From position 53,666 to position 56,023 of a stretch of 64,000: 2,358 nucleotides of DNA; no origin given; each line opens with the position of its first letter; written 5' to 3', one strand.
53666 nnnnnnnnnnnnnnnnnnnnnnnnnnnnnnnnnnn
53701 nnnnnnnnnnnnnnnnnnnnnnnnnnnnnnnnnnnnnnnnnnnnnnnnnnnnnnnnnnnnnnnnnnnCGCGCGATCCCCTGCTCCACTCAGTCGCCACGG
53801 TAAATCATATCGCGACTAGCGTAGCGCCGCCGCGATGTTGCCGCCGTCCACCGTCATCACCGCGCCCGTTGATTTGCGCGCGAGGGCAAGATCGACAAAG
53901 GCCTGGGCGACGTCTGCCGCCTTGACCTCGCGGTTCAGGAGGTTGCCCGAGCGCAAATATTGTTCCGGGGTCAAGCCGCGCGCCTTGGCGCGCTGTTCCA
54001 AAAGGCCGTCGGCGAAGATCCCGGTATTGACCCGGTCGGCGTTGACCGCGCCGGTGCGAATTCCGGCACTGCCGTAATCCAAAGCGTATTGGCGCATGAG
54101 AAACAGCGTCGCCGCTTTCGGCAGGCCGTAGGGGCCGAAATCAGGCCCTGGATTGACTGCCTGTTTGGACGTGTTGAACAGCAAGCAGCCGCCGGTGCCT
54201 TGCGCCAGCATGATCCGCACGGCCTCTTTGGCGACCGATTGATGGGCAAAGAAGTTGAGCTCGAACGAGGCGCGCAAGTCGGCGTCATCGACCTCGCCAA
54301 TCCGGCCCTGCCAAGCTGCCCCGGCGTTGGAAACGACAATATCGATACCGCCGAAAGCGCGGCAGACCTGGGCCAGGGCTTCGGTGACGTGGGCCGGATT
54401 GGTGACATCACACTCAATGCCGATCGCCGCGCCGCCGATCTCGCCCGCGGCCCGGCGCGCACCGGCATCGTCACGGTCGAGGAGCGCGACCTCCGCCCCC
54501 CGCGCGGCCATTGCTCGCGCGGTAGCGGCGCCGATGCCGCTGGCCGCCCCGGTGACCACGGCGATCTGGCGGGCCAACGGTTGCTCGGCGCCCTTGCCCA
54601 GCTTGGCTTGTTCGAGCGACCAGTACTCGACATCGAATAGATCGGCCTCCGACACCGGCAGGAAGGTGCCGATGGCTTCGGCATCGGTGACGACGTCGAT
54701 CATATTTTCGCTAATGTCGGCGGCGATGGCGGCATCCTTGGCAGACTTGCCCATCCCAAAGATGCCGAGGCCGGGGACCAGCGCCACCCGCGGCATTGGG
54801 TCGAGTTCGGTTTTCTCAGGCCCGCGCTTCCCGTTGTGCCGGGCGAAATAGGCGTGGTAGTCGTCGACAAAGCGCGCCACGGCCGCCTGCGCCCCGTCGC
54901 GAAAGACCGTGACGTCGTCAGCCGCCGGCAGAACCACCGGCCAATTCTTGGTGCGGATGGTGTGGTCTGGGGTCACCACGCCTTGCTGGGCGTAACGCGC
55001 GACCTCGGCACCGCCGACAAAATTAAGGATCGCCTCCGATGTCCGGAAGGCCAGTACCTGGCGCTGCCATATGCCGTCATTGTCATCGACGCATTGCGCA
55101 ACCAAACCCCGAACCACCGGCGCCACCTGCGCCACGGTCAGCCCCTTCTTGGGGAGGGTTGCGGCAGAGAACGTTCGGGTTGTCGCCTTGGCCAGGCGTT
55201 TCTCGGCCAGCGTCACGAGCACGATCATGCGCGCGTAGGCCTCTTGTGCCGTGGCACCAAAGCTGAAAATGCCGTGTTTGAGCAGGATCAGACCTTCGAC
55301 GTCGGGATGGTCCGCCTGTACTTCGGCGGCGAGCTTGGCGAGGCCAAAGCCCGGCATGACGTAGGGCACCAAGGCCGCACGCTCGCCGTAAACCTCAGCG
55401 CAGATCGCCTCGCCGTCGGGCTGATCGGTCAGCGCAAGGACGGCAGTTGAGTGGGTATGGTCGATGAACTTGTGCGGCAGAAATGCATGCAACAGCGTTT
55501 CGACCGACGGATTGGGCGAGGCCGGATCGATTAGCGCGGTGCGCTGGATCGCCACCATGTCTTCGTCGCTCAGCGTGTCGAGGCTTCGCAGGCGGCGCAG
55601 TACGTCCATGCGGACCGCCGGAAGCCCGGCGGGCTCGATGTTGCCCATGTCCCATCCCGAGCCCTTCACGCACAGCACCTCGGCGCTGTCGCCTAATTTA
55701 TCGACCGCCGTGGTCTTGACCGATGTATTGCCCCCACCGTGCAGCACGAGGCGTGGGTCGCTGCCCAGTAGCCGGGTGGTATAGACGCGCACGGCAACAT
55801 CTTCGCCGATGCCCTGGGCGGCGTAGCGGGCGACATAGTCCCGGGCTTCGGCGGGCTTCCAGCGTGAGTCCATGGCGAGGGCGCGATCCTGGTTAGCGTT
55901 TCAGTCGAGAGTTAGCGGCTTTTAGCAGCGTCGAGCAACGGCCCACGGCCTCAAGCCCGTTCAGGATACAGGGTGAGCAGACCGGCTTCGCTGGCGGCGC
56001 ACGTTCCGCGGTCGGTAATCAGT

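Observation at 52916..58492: Methionine-salvage operon extended by an aldolase/SDR fusion and a VOC protein: candidate fused DHAP-shunt branch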

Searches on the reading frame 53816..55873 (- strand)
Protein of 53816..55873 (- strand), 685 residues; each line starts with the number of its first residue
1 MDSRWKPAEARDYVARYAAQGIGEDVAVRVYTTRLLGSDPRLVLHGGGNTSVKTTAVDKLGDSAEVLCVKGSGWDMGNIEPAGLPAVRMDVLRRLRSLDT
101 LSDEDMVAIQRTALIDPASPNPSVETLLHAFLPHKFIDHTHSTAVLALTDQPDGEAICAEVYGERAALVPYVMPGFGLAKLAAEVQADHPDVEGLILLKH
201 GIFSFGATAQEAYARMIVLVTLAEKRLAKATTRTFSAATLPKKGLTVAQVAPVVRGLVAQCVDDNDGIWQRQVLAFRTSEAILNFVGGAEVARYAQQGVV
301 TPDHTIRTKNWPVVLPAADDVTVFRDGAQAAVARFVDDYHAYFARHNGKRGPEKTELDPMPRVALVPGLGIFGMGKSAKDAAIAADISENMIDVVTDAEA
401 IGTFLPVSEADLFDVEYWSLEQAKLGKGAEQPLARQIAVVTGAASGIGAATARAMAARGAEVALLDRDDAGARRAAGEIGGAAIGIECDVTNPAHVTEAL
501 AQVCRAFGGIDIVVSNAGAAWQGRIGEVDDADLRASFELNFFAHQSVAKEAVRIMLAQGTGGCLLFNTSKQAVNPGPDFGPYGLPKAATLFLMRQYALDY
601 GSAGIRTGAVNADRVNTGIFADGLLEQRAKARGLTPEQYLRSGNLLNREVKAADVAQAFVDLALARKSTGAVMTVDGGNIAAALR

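Call 3: search_protein_families(library=pfam, proteins=[window:53816-55873:-])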
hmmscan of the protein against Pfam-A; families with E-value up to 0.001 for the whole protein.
window:53816-55873:- (685 aa): 5 families
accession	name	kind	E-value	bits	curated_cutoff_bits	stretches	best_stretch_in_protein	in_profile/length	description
PF13561.12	adh_short_C2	-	3.5e-39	135.2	27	1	442-678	1-234/236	Enoyl-(Acyl carrier protein) reductase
PF00106.31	adh_short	-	8.2e-37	127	26.6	1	436-620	1-187/195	short chain dehydrogenase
PF00596.27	Aldolase_II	-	4.7e-24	85.7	22.2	1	31-224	5-180/183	Class II Aldolase and Adducin N-terminal domain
PF08659.16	KR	-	5.3e-08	33.4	22.6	1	439-537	4-109/180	KR domain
PF01370.27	Epimerase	-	3.9e-06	26.9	20.9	1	439-601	2-161/240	NAD dependent epimerase/dehydratase family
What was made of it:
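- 53816..54583 (-): Fusion protein, residues 431-685 plus the stop codon: classical SDR domain. Motifs: T441-G-x3-G-I-G448, D466 at the end of strand beta-2 (the position that marks NAD preference), N540, S569 and Y582-x3-K586. PF00106 and PF13561 match (call 3).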

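Call 4: search_protein_families(library=ncbifam, proteins=[window:53816-55873:-])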
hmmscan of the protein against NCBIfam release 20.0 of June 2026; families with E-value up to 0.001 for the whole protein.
window:53816-55873:- (685 aa): 220 families (the best 25 are shown)
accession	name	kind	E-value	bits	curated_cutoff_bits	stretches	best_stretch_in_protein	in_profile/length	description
NF006192.0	PRK08324.1-6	equivalog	0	1021.2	639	1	1-685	1-685/685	bifunctional aldolase/short-chain dehydrogenase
NF006195.0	PRK08324.2-3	equivalog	2.9e-269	894.9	931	1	1-685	1-678/678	bifunctional aldolase/short-chain dehydrogenase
NF006193.0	PRK08324.2-1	subfamily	4.9e-245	815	1213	1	3-685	3-705/705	bifunctional aldolase/short-chain dehydrogenase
NF006196.0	PRK08324.2-4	equivalog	3.6e-176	587.4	831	1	19-679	10-653/657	bifunctional aldolase/short-chain dehydrogenase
NF006194.0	PRK08324.2-2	equivalog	1.2e-161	539.8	686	1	1-683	1-701/703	bifunctional aldolase/short-chain dehydrogenase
NF006190.0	PRK08324.1-4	equivalog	1.8e-149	499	1014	1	20-683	12-687/689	bifunctional aldolase/short-chain dehydrogenase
TIGR02632.1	RhaD_aldol-ADH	equivalog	4.5e-143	478.1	567.75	1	29-685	4-676/676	bifunctional rhamnulose-1-phosphate aldolase/short-chain dehydrogenase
NF006189.0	PRK08324.1-3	equivalog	5.3e-132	441.5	634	1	26-685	25-701/701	bifunctional rhamnulose-1-phosphate aldolase/short-chain dehydrogenase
NF006188.0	PRK08324.1-1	equivalog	1.5e-117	393.7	1152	1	30-685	11-679/679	bifunctional aldolase/short-chain dehydrogenase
NF006191.0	PRK08324.1-5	equivalog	1.1e-116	390.9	1240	1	18-684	20-705/706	bifunctional aldolase/short-chain dehydrogenase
NF006197.0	PRK08324.2-5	equivalog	1.5e-100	337.3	627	1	21-467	12-453/583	bifunctional aldolase/short-chain dehydrogenase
NF005559.1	PRK07231.1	subfamily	1.9e-40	138.9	215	1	434-680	3-248/249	glucose 1-dehydrogenase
NF004791.0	PRK06138.1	equivalog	2.4e-37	128.6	312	1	433-681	3-251/252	SDR family oxidoreductase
NF052558.1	MBtsdlDhBudC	equivalog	2e-31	109.5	270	1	435-682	3-244/250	meso-2,3-butanediol dehydrogenase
NF004203.0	PRK05653.2-4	subfamily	1.4e-30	106.6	313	1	433-679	4-256/260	3-oxoacyl-ACP reductase FabG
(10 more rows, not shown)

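Call 6: search_solved_structures(query=window:53816-55873:-, max_evalue=0.00001)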
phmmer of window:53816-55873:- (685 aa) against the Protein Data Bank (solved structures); distinct sequences matched with E-value up to 0.00001: 498 (the best 60 are shown).
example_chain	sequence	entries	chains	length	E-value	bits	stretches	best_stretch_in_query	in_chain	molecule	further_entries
3m4r_A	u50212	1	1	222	3e-49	171.3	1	16-229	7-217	Uncharacterized protein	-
7djs_A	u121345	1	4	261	7.5e-24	87.4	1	433-680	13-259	SDR family oxidoreductase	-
4dqx_A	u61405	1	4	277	1.1e-23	86.9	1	433-679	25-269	Probable oxidoreductase protein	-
3gaf_A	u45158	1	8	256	4.7e-23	84.8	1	435-680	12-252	7-ALPHA-HYDROXYSTEROID DEHYDROGENASE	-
8hax_A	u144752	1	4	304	6.8e-23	84.2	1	435-680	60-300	7-alpha-hydroxysteroid dehydrogenase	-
8hdn_A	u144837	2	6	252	7.6e-23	84.1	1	436-680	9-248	7-alpha-hydroxysteroid dehydrogenase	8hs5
8hde_A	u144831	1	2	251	8.5e-23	83.9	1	436-680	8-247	7-alpha-hydroxysteroid dehydrogenase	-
8hdi_A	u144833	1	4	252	9e-23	83.8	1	436-680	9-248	7-alpha-hydroxysteroid dehydrogenase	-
8hs9_E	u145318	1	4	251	9.7e-23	83.7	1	436-680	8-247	7-alpha-hydroxysteroid dehydrogenase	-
8sy8_A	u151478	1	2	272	1e-22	83.7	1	433-679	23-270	4-formylbenzenesulfonate dehydrogenase TsaC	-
8hs6_A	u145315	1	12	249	1.2e-22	83.4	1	436-680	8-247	7-alpha-hydroxysteroid dehydrogenase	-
6zyz_A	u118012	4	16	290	1.3e-22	83.3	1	431-679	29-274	Borneol dehydrogenase from salvia rosmarinus | Borneol Dehydrogenase (salvia rosmarinus) apo structure | BORNEOL DEHYDROGENASE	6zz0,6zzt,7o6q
8hs4_A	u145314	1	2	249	1.4e-22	83.3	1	436-680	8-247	7-alpha-hydroxysteroid dehydrogenase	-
5f1p_A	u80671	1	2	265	3e-22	82.1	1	433-681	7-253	PtmO8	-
8hsa_G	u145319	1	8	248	3.9e-22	81.8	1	436-680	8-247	7-alpha-hydroxysteroid dehydrogenase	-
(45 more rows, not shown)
